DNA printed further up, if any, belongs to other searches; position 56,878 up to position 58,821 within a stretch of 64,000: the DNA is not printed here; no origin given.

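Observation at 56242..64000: cgr-like respiratory reductase island: flavoprotein plus membrane cytochrome, two polytopic LuxR sensors and a further reductase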

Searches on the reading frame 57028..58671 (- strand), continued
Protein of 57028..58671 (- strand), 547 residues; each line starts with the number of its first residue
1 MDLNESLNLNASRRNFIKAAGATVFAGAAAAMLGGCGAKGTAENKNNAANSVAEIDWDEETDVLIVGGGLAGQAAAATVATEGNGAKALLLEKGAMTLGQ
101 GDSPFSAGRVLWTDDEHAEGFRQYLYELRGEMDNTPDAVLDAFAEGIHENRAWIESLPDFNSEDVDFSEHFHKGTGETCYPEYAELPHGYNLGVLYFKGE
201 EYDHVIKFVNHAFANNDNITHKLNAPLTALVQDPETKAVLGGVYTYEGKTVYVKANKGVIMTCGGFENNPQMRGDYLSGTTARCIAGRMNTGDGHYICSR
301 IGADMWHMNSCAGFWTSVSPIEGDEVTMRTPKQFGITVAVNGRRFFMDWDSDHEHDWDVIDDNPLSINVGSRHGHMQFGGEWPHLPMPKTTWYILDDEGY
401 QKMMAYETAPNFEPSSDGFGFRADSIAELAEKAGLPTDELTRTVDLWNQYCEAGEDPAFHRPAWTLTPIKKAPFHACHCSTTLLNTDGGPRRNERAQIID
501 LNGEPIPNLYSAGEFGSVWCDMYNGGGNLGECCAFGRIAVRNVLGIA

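Call 29: search_solved_structures(query=A1, max_evalue=1e-10, show_alignments=4)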
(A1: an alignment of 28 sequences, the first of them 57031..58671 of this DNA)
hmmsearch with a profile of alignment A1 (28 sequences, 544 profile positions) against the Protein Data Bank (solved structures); distinct sequences matched with E-value up to 1e-10: 28.
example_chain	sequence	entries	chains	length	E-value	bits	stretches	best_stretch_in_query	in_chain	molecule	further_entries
1qo8_A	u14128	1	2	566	1e-39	139.8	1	387-540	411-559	FLAVOCYTOCHROME C3 FUMARATE REDUCTASE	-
4at0_A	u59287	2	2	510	3.9e-37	131.2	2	50-308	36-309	3-KETOSTEROID-DELTA4-5ALPHA-DEHYDROGENASE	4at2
1d4c_A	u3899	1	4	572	4.8e-36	127.6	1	389-538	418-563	FLAVOCYTOCHROME C FUMARATE REDUCTASE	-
6t85_A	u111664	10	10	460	4e-35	124.6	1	382-538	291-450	Urocanate reductase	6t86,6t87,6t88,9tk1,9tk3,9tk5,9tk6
7p18_A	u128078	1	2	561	5.7e-35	124.1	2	417-538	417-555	3-oxosteroid 1-dehydrogenase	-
1d4d_A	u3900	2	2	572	6.2e-35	124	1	389-538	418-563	FLAVOCYTOCHROME C FUMARATE REDUCTASE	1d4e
8jbz_AAA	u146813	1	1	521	1.1e-32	116.6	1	413-537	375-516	3-ketosteroid dehydrogenase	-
4c3x_A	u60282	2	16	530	1.4e-32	116.2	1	413-537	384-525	3-KETOSTEROID DEHYDROGENASE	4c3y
8joj_A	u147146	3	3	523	1.7e-32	115.9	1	413-537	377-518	3-ketosteroid dehydrogenase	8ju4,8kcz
2b7s_A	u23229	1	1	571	1e-27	100.2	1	392-537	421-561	Fumarate reductase flavoprotein subunit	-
1q9i_A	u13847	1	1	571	1.1e-27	100.1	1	388-537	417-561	flavocytochrome c3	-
8am6_AAA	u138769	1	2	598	1.3e-27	99.8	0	209-341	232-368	Fumarate reductase/succinate dehydrogenase flavoprotein domain protein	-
8am3_AAA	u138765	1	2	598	1.4e-27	99.7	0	209-341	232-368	Fumarate reductase/succinate dehydrogenase flavoprotein domain protein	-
1m64_A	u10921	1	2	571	1.5e-27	99.6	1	392-537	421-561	flavocytochrome c3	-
1lj1_A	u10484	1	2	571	1.6e-27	99.5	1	392-537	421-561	flavocytochrome c3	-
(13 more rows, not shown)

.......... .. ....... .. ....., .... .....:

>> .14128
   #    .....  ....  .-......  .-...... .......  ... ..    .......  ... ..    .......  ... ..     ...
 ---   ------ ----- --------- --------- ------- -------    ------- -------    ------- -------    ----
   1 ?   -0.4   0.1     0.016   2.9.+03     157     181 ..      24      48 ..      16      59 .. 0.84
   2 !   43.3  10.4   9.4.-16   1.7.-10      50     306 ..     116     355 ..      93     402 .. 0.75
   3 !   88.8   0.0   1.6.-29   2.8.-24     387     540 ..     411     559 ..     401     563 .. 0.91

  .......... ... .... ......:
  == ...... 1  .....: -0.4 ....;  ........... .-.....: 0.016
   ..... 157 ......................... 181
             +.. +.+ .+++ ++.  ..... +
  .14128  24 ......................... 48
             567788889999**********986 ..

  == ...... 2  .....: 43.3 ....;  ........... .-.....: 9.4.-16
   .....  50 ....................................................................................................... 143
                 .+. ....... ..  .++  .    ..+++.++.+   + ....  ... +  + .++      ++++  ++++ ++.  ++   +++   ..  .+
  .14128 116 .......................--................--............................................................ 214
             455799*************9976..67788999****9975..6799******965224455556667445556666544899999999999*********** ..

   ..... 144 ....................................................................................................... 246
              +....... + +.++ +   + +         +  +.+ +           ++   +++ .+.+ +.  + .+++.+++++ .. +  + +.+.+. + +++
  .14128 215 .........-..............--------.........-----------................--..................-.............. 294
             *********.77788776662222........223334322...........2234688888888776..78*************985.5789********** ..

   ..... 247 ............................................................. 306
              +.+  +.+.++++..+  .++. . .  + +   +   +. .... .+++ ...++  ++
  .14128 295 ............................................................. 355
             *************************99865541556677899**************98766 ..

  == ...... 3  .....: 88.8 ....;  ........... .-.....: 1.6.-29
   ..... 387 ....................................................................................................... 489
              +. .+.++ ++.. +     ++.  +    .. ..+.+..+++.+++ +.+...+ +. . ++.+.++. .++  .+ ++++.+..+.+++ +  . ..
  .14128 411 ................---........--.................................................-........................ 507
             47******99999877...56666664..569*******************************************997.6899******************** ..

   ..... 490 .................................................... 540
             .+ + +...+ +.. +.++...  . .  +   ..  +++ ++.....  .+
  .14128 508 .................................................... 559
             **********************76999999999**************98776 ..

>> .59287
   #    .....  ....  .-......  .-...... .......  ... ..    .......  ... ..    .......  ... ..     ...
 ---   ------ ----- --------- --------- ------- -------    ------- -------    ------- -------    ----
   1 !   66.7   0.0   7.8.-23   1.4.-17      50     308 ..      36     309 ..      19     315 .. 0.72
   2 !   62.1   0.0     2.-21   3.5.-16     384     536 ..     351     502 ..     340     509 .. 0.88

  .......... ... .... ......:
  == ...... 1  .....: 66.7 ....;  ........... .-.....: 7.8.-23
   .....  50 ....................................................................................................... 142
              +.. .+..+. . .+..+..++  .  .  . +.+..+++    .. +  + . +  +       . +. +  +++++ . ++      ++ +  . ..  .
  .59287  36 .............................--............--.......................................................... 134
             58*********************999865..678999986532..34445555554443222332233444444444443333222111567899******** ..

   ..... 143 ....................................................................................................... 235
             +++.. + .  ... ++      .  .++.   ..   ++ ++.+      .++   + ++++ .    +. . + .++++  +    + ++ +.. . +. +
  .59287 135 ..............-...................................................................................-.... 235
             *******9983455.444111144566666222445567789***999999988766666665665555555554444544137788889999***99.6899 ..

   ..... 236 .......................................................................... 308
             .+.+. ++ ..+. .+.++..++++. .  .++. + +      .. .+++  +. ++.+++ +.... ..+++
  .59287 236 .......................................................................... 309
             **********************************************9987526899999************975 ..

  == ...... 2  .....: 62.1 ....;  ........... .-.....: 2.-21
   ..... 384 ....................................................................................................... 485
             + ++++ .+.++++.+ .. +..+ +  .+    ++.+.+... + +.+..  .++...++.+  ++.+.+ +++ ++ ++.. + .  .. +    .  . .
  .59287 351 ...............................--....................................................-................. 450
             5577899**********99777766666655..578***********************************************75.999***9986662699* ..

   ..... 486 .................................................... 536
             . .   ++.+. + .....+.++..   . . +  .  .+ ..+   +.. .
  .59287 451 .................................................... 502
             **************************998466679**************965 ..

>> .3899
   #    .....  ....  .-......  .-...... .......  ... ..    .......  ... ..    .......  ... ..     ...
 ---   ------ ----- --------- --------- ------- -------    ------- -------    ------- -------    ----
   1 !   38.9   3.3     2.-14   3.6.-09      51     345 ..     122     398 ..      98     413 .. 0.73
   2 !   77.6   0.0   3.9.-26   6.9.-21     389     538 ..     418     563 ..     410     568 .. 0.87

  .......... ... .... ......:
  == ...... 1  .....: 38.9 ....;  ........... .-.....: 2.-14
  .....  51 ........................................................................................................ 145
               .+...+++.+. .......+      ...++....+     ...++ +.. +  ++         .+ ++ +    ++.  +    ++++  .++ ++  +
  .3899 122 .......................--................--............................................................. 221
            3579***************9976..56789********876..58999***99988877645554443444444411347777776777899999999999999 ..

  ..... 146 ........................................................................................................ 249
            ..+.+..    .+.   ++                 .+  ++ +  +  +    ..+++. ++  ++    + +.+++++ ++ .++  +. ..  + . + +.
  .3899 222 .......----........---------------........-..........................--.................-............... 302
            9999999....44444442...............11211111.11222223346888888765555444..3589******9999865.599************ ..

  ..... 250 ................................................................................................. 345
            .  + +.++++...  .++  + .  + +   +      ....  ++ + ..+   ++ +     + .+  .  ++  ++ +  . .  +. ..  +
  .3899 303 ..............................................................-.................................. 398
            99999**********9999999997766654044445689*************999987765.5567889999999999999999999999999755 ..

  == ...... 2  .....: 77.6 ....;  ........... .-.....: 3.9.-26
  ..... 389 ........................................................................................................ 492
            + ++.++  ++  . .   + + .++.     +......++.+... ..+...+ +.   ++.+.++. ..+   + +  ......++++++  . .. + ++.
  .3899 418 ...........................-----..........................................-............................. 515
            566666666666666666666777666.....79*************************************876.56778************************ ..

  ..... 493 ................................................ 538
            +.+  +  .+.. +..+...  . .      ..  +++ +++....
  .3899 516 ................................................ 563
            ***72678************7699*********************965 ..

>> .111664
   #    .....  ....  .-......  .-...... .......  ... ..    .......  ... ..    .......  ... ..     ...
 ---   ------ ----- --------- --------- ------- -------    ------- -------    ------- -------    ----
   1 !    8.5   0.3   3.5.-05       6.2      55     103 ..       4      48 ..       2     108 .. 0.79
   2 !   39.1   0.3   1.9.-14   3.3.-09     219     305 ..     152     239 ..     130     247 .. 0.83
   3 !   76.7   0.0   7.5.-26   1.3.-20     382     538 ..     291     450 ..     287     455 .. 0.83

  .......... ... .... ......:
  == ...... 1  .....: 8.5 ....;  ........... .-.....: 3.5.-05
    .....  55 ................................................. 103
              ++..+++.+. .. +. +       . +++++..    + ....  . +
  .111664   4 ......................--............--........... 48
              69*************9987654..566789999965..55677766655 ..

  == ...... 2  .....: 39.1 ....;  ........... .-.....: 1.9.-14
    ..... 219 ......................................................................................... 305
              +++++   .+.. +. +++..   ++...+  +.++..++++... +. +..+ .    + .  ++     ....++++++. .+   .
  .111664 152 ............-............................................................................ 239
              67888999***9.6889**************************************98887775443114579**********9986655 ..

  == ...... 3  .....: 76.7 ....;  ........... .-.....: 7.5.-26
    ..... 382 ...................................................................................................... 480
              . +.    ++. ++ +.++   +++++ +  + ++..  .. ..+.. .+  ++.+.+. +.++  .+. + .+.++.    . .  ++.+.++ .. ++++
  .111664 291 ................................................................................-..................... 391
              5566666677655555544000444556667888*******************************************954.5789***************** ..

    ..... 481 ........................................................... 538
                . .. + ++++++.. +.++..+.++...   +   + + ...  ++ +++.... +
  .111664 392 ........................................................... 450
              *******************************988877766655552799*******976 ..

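Call 58: list_cluster_members(proteins=[window:57028-58671:-, window:56242-56997:-, window:43602-44600:-, window:44808-45290:-, window:47152-48828:-, window:9686-11755:-, window:51611-52822:-, window:54460-55878:-])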
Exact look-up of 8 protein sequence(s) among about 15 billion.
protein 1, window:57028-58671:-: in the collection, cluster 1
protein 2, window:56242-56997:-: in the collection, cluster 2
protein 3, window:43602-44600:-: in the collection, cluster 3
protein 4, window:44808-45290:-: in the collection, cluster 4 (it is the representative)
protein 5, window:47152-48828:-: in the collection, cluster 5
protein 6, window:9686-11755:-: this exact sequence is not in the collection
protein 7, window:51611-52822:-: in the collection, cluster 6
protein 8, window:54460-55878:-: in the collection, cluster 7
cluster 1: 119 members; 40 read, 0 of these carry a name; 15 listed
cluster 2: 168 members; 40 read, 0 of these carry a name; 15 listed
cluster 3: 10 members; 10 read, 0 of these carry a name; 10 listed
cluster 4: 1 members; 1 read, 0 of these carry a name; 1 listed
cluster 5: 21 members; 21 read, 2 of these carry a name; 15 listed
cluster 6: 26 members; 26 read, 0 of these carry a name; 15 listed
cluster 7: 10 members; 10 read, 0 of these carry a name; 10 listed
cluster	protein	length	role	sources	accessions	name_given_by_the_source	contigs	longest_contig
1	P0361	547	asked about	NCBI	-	-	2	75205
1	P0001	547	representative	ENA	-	-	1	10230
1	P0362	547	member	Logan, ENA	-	-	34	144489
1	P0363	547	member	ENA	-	-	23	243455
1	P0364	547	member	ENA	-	-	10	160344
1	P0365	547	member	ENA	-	-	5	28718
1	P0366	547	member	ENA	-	-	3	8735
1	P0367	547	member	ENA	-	-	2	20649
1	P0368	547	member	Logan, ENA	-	-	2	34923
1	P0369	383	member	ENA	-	-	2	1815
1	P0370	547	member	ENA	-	-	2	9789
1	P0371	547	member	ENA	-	-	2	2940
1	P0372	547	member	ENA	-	-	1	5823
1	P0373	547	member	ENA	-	-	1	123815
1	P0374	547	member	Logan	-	-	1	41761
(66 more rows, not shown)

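Call 59: predict_structure(alignment_id=A1)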
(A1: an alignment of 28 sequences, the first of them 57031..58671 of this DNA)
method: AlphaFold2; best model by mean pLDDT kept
length: 547 residues; sequences in the alignment: 28
mean_pLDDT: 81.6   pTM: 0.83
mean pLDDT of the five models: 81.6, 80.9, 80.5, 80.2, 78.1
residues with pLDDT >= 90: 263; 70-90: 174; 50-70: 62; < 50: 48
segments of 3 or more residues with pLDDT < 50: 1-42, 376-379
pLDDT, mean of each block of 10 residues (from residue 1): 29 32 32 31 64 89 95 96 97 88 75 95 91 87 95 96 90 78 87 89 92 96 94 92 94 97 80 78 76 87 72 77 80 89 77 65 68 54 73 94 82 81 97 97 97 88 89 94 72 93 95 72 71 95 93
secondary structure, 60 per line:
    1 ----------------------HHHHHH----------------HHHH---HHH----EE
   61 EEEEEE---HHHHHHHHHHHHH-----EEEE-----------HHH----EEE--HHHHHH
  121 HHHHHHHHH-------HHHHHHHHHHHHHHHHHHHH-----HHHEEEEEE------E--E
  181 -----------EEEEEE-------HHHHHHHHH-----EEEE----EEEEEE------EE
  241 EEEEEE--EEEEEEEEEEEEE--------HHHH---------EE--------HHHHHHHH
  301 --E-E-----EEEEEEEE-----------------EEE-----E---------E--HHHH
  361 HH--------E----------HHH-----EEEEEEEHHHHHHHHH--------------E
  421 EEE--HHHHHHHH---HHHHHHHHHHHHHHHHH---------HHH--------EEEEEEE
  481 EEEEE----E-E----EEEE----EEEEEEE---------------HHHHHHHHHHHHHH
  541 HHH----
elements in order: H23-28 H45-48 E59-66 H70-82 E88-91 E110-112 H115-129 H137-156 E165-170 E192-197 H205-213 E219-222 E227-232 E239-246 E249-261 H270-273 H293-300 E311-318 E336-338 H357-362 E390-396 H397-405 E420-423 H426-433 H437-453 E474-485 E497-500 E505-511 H527-543

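Call 62: fold_search(model_id=the predicted structure, library=pdb)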
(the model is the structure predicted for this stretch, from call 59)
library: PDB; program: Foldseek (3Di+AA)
matches with E <= 10: 1799; with E <= 0.001: 734
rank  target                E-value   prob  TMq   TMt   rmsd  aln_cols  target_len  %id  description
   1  4c3x_A                8.3e-30  1.00  0.65  0.70   6.8       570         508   22  Crystal structure of 3-ketosteroid delta1-dehydrogenase from Rhodococcus erythropolis SQ1 (released 2013-11-06)
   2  8jbz                  4.2e-29  1.00  0.66  0.69   6.7       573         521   22  Crystal structure of 3-ketosteroid delta1-dehydrogenase from Rhodococcus erythropolis SQ1 in complex with 4-androstadien (released 2023-05-31)
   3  4c3x_B                1.5e-28  1.00  0.66  0.71   6.7       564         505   23  Crystal structure of 3-ketosteroid delta1-dehydrogenase from Rhodococcus erythropolis SQ1 (released 2013-11-06)
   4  8joj                  1.6e-28  1.00  0.68  0.71   5.0       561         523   22  Crystal structure of 3-ketosteroid delta1-dehydrogenase from Rhodococcus erythropolis SQ1 in complex with 9,11-epoxy-17- (released 2023-07-12)
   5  7p18_B                4.8e-28  1.00  0.68  0.67   4.8       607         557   20  Crystal structure of 3-ketosteroid delta1-dehydrogenase from Sterolibacterium denitrificans in complex with 1,4-andros (released 2021-07-21)
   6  7p18_A                2.0e-27  1.00  0.68  0.67   4.8       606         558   19  Crystal structure of 3-ketosteroid delta1-dehydrogenase from Sterolibacterium denitrificans in complex with 1,4-andros (released 2021-07-21)
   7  1m64_A                1.3e-26  1.00  0.58  0.56   6.9       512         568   20  Crystal structure of Q363F mutant flavocytochrome c3 (released 2002-11-06)
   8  4at0                  1.3e-26  1.00  0.60  0.67   6.4       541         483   20  The crystal structure of 3-ketosteroid-delta4-(5alpha)-dehydrogenase from Rhodococcus jostii RHA1 (released 2012-08-01)
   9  6t86                  2.7e-26  1.00  0.64  0.76   5.9       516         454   21  Urocanate reductase in complex with FAD (released 2021-03-03)
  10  2b7s                  1.4e-25  1.00  0.57  0.55   6.8       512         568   19  R381K mutant of flavocytochrome c3 (released 2006-05-23)
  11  2b7r                  1.4e-25  1.00  0.56  0.55   6.8       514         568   19  Structure of E378D mutant flavocytochrome c3 (released 2006-05-23)
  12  1ksu_A                1.5e-25  1.00  0.57  0.55   6.8       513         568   19  Crystal Structure of His505Tyr Mutant Flavocytochrome c3 from Shewanella frigidimarina (released 2002-08-14)
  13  1qjd                  2.4e-25  1.00  0.57  0.55   6.8       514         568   20  Flavocytochrome C3 from Shewanella frigidimarina (released 1999-11-21)
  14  1kss                  2.6e-25  1.00  0.58  0.56   6.6       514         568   20  Crystal Structure of His505Ala Mutant Flavocytochrome c3 from Shewanella frigidimarina (released 2002-08-14)
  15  6t85                  2.7e-25  1.00  0.56  0.64   7.1       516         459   20  Urocanate reductase in complex with ADP (released 2021-03-03)
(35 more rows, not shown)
